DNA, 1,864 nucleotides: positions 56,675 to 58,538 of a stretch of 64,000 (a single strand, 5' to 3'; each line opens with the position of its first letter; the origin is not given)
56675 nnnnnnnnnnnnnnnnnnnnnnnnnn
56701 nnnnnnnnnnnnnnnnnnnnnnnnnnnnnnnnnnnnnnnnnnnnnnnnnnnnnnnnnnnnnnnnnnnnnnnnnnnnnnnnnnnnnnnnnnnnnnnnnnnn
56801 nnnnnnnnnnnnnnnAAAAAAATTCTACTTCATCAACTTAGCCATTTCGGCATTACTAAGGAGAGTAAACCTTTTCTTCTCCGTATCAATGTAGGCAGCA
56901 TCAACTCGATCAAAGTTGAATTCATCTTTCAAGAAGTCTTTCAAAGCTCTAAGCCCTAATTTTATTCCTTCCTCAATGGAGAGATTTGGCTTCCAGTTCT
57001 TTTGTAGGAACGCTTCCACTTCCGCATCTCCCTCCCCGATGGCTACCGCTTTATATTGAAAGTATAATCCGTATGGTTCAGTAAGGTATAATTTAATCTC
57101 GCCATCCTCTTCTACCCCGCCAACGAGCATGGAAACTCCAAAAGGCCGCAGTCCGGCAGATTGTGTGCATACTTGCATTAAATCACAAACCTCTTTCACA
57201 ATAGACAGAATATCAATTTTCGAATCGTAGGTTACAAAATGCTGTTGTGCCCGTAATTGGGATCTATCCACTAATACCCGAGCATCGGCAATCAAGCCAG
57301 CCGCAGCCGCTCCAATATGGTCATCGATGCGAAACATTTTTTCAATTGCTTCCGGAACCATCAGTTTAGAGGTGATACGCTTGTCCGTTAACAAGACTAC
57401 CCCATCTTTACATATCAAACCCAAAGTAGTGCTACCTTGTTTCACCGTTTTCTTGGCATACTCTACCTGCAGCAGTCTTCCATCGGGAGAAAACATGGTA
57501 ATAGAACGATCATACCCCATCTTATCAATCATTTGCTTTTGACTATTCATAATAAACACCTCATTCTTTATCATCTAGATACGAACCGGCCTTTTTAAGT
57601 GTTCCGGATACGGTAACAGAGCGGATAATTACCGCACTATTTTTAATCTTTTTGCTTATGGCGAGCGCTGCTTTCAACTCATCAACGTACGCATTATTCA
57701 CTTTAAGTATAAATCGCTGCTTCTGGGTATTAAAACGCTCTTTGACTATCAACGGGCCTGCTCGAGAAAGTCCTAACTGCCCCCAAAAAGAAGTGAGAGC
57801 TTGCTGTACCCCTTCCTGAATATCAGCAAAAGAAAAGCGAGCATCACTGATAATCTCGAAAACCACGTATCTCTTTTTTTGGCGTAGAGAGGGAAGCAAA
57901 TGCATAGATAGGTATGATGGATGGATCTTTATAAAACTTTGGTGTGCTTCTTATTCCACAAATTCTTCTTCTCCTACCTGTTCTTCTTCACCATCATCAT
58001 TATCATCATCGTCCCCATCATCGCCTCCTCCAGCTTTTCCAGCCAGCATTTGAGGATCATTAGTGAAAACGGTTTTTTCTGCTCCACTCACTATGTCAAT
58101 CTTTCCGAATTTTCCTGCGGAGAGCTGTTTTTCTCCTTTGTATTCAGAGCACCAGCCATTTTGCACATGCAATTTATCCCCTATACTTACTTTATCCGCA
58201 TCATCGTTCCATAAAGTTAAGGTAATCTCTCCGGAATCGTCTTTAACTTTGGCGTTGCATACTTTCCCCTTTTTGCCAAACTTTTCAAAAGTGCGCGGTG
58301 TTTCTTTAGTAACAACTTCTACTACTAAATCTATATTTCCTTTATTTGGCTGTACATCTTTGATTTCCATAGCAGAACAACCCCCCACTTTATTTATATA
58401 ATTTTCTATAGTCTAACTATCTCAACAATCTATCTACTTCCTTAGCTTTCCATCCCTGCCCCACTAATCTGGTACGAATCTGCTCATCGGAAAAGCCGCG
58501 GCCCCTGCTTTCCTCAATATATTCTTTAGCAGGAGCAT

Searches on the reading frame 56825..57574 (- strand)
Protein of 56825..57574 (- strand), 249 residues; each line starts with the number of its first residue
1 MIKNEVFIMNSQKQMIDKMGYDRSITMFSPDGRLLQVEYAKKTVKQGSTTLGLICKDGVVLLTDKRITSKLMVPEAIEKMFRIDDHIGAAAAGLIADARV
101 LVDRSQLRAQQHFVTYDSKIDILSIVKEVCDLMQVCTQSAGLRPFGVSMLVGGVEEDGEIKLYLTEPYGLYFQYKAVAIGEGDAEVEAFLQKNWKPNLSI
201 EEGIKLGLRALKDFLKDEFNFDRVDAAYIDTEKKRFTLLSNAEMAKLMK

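Call 65: search_protein_families(library=pfam, proteins=[window:56825-57574:-], max_evalue=0.0001)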
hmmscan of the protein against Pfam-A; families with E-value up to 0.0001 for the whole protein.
window:56825-57574:- (249 aa): 2 families
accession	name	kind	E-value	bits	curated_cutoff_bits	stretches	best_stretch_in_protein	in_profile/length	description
PF00227.31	Proteasome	-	2.7e-56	190.7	22.4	1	44-229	1-189/189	Proteasome subunit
PF10584.14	Proteasome_A_N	-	6.2e-13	48.6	27.7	1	21-42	1-22/23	Proteasome subunit A N-terminal signature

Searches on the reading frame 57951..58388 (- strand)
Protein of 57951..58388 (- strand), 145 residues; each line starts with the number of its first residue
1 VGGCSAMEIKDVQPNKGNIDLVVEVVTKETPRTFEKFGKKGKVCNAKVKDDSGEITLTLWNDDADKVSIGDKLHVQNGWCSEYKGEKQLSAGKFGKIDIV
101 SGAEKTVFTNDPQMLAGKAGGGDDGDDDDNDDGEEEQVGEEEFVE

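Call 65: search_protein_families(library=pfam, proteins=[window:57951-58388:-], max_evalue=0.0001)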
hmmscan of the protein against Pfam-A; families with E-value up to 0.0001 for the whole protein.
window:57951-58388:- (145 aa): 2 families
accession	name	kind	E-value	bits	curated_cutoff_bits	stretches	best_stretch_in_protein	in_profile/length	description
PF01336.31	tRNA_anti-codon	-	6e-08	33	27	1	24-94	6-72/75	OB-fold nucleic acid binding domain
PF21473.3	Ssb-like_OB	-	1.1e-06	29.2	24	1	14-98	3-96/97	Single-stranded DNA binding protein Ssb-like, OB fold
